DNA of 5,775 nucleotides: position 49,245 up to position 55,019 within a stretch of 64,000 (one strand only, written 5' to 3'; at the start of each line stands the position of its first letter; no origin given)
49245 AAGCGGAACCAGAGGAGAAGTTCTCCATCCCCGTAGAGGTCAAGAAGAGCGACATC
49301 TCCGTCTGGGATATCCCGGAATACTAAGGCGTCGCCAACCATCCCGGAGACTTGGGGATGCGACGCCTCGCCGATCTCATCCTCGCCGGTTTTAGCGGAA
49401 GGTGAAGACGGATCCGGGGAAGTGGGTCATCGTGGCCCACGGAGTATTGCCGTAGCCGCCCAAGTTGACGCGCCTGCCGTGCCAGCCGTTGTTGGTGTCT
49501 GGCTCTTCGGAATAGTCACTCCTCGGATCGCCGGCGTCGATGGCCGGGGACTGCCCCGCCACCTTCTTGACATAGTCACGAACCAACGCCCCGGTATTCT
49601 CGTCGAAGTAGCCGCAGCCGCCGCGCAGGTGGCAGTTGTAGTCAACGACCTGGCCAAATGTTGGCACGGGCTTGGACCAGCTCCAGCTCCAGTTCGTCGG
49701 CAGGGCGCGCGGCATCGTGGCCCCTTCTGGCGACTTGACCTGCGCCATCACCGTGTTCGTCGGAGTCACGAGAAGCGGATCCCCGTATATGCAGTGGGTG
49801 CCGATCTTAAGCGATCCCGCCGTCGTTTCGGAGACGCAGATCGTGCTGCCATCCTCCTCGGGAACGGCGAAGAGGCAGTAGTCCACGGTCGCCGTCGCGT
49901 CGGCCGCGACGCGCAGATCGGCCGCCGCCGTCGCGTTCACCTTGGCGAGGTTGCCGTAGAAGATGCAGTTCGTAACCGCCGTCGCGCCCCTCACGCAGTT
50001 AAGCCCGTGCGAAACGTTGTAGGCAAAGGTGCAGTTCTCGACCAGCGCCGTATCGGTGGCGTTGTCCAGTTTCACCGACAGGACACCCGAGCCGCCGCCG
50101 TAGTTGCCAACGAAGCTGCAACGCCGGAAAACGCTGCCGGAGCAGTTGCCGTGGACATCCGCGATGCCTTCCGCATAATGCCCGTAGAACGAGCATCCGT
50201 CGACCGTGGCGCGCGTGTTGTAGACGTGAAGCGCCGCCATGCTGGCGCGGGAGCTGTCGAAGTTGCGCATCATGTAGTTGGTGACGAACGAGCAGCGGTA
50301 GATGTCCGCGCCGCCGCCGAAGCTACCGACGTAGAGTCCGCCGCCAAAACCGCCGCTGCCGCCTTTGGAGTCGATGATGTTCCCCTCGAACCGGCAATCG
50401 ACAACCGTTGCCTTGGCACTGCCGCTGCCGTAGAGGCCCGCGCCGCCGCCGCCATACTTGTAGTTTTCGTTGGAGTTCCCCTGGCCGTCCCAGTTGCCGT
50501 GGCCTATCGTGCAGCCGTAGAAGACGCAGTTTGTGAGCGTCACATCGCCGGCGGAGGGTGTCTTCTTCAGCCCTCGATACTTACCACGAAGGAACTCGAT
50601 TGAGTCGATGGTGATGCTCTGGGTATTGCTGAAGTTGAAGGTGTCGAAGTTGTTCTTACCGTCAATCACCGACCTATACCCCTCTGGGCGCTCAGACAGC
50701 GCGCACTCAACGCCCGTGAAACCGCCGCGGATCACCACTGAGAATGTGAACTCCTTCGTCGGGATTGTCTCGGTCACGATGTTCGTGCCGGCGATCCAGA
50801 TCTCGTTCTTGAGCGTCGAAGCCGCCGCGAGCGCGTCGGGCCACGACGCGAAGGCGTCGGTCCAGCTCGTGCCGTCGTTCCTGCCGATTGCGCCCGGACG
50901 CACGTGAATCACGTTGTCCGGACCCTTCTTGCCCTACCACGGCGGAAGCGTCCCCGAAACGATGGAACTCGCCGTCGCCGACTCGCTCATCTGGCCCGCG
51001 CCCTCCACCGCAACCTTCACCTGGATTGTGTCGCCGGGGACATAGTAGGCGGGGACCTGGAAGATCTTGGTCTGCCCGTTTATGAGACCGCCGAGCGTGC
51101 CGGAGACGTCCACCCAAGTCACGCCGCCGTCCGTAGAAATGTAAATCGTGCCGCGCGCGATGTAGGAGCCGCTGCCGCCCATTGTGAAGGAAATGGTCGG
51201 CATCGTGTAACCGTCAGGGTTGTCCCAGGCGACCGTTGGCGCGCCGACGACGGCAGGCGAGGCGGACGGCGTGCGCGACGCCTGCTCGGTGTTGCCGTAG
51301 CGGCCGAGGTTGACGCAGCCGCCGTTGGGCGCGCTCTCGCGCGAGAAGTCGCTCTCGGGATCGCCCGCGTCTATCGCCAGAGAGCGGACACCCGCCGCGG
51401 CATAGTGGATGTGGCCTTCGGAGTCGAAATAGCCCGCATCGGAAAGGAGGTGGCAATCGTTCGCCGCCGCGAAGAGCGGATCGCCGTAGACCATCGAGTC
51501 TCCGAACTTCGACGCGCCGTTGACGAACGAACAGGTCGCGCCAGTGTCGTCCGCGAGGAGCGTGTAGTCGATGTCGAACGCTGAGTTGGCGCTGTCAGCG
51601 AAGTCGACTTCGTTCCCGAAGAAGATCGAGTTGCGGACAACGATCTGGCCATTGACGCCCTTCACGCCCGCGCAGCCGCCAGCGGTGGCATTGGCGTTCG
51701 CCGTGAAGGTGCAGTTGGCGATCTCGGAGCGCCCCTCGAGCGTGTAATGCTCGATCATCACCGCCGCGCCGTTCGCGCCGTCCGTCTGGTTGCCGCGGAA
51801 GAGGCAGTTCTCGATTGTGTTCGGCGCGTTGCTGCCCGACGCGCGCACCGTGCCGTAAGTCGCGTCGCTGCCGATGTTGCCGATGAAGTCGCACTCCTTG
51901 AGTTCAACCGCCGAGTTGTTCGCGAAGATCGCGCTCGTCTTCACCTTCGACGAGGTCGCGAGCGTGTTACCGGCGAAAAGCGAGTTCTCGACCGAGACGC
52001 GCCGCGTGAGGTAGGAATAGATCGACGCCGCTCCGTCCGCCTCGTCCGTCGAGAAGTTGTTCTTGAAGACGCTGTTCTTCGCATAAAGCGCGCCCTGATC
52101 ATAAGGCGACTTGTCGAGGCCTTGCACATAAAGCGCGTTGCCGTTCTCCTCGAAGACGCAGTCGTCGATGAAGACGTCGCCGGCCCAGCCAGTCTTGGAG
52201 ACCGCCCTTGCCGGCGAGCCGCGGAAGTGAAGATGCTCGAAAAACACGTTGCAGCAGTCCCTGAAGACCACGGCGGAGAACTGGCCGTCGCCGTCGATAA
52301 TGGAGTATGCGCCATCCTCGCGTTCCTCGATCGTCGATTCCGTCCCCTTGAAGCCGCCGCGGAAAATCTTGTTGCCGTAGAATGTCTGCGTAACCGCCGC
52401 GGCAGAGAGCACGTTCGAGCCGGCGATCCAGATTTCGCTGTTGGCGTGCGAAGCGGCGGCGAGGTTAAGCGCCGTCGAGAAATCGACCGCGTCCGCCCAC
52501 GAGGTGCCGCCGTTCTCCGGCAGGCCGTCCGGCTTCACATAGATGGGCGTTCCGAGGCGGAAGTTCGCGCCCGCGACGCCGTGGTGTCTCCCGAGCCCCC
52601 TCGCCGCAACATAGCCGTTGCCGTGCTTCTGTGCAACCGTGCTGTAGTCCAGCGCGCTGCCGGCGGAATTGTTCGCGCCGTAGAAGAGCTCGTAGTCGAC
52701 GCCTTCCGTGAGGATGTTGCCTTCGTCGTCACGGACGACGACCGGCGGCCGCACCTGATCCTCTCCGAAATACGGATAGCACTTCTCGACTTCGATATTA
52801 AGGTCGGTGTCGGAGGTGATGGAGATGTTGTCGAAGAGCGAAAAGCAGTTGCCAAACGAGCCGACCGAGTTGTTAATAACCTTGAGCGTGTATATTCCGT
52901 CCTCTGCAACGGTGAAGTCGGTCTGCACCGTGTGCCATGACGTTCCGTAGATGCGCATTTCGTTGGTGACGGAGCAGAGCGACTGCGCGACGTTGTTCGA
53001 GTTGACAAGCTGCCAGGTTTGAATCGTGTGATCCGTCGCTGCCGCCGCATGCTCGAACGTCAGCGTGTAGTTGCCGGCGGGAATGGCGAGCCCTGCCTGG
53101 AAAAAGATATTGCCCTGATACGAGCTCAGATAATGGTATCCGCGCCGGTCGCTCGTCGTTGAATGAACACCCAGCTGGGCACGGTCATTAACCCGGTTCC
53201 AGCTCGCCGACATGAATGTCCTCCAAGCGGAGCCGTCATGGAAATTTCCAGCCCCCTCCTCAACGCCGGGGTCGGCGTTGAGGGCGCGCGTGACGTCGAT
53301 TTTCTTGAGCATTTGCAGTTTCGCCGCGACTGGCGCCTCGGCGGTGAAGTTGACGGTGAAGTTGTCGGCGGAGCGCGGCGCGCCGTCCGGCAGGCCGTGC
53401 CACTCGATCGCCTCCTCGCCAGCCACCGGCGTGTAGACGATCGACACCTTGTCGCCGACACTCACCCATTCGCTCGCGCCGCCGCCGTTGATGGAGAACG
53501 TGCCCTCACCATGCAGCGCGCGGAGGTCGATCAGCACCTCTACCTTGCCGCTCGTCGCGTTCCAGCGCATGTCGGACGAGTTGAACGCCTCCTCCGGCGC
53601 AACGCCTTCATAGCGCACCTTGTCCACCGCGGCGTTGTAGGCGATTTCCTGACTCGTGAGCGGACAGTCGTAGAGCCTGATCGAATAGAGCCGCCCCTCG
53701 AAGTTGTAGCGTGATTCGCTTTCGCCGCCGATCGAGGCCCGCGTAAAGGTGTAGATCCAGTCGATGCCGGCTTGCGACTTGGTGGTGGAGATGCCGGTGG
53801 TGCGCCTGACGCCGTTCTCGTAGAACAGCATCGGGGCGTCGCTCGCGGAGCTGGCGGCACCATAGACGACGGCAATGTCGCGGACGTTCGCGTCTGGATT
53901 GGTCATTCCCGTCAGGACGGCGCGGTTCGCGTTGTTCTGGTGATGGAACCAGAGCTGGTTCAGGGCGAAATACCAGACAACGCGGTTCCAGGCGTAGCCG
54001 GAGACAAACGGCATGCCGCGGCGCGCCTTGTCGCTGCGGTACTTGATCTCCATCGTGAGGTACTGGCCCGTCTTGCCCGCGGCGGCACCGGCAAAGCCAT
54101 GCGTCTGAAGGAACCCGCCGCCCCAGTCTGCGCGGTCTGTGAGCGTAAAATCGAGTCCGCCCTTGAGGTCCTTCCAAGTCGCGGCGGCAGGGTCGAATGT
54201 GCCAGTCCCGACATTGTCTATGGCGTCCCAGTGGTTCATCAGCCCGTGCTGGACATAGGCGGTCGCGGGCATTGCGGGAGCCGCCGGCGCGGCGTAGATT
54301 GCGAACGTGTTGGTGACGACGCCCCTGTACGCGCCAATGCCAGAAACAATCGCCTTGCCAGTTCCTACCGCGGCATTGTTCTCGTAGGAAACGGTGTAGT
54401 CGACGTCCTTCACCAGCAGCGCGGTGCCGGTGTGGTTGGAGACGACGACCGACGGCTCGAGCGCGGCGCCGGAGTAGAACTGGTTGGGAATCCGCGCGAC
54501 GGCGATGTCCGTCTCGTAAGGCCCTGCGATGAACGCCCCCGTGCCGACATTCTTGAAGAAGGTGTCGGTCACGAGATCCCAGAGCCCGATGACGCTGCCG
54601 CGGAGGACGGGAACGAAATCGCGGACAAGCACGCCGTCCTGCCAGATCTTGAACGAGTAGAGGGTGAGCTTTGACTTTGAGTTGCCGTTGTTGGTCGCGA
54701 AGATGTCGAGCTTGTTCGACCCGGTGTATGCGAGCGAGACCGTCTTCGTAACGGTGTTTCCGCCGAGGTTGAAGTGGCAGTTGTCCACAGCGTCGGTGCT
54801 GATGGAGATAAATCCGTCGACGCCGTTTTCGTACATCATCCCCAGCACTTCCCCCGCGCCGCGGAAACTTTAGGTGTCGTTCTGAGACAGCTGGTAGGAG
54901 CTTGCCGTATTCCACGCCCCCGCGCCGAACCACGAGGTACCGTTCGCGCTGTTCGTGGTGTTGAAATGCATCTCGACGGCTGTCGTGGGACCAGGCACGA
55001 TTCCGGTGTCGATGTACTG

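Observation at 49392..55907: A 2,172-triplet reading frame for a giant secreted surface protein is cut by exactly two in-frame stop codons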

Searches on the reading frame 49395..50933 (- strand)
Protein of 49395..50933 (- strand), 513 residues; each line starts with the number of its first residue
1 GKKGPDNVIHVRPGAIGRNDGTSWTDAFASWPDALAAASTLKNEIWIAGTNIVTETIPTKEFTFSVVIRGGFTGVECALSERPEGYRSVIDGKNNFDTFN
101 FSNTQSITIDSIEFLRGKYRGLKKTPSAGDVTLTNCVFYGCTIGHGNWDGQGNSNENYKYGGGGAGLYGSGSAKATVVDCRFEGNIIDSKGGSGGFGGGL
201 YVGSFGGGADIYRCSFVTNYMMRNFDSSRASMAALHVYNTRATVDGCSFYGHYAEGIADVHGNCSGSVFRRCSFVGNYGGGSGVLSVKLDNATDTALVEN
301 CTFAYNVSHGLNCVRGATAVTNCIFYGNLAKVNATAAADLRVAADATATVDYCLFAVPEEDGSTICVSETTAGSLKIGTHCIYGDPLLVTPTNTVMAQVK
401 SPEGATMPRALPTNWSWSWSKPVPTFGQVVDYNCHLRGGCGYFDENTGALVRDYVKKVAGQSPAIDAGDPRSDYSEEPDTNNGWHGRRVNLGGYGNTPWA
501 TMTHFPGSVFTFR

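Call 7: search_protein_families(library=pfam, proteins=[window:49395-50933:-], max_evalue=0.01)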
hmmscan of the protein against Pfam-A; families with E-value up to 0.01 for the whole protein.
window:49395-50933:- (513 aa): 1 family
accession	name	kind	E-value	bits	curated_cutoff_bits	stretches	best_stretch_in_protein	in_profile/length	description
PF13229.12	Beta_helix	-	7.4e-09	35.9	25.9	1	166-329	2-138/158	Right handed beta helix region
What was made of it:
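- On LamG / right-handed beta-helix giant secreted protein family (Kiritimatiellae): Beta_helix: 35.9 bits (cut-off 25.9) (call 7).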

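Call 8: search_protein_families(library=ncbifam, proteins=[window:49395-50933:-], max_evalue=0.01)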
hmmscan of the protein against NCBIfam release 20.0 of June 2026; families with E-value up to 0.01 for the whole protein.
window:49395-50933:- (513 aa): 0 families
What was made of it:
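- Tried and rejected: NCBIfam: no family for any fragment (call 8).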

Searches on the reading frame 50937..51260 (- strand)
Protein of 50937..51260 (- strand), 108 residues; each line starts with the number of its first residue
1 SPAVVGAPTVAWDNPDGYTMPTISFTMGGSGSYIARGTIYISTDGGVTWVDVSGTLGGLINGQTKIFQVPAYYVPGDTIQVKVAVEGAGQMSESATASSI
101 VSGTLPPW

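Call 67: search_protein_families(library=pfam, proteins=[window:50937-51260:-], max_evalue=1)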
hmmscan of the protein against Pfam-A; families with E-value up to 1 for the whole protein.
window:50937-51260:- (108 aa): 2 families
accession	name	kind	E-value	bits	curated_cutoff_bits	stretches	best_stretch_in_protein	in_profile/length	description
PF02012.26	BNR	-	0.0081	16.4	27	1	40-49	1-10/12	BNR/Asp-box repeat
PF15902.12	Sortilin-Vps10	-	0.027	13.7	33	1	21-52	358-392/446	Sortilin, neurotensin receptor 3,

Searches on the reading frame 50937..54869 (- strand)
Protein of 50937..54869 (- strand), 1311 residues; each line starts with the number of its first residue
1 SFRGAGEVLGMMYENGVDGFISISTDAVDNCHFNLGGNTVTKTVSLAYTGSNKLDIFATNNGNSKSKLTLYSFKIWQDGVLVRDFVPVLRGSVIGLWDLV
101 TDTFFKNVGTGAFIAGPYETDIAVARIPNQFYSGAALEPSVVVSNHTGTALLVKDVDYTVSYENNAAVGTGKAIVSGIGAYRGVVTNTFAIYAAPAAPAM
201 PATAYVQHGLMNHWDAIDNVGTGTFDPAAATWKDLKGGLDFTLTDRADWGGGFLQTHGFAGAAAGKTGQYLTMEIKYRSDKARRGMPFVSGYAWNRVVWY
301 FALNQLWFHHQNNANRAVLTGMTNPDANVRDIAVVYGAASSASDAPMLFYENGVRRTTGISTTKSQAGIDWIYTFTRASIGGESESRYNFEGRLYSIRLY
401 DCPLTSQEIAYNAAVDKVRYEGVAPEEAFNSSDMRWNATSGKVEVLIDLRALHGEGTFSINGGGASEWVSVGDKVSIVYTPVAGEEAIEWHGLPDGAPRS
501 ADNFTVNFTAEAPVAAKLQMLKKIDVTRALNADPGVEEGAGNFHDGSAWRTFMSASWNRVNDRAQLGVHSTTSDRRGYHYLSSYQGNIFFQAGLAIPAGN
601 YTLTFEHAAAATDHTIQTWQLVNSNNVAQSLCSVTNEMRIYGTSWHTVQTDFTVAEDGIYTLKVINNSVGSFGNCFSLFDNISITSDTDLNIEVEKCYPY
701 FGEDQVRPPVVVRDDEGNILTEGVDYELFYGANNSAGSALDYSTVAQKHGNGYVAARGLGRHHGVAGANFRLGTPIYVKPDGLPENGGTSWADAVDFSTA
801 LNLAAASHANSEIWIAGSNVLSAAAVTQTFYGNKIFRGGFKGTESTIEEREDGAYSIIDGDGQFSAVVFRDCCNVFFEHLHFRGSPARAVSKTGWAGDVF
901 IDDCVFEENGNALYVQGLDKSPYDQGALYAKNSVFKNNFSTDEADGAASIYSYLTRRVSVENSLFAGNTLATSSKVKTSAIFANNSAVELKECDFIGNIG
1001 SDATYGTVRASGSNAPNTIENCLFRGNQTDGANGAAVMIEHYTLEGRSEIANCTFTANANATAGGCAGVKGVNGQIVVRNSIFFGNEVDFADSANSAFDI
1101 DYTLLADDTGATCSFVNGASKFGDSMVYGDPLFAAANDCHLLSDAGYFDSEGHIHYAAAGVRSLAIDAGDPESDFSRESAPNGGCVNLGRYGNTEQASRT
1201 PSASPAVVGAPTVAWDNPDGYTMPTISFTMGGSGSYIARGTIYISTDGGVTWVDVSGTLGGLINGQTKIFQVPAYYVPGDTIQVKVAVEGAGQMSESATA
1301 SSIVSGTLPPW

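Call 7: search_protein_families(library=pfam, proteins=[window:50937-54869:-], max_evalue=0.01)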
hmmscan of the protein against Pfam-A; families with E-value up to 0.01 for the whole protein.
window:50937-54869:- (1311 aa): 1 family
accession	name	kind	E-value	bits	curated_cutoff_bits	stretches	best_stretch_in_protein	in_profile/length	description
PF13385.13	Laminin_G_3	-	8.2e-07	29.7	27.6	1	275-410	25-151/151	Concanavalin A-like lectin/glucanases superfamily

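Call 8: search_protein_families(library=ncbifam, proteins=[window:50937-54869:-], max_evalue=0.01)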
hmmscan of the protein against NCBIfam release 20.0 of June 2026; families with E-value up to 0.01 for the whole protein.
window:50937-54869:- (1311 aa): 0 families

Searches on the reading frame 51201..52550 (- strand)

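Call 67: search_protein_families(library=pfam, proteins=[window:51201-52550:-], max_evalue=1)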
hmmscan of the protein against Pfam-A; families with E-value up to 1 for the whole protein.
window:51201-52550:- (450 aa): 1 family
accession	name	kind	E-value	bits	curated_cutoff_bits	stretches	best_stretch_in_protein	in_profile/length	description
PF17161.10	DUF5123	-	0.01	17.4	35.1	1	277-315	3-38/113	Domain of unknown function (DUF5123)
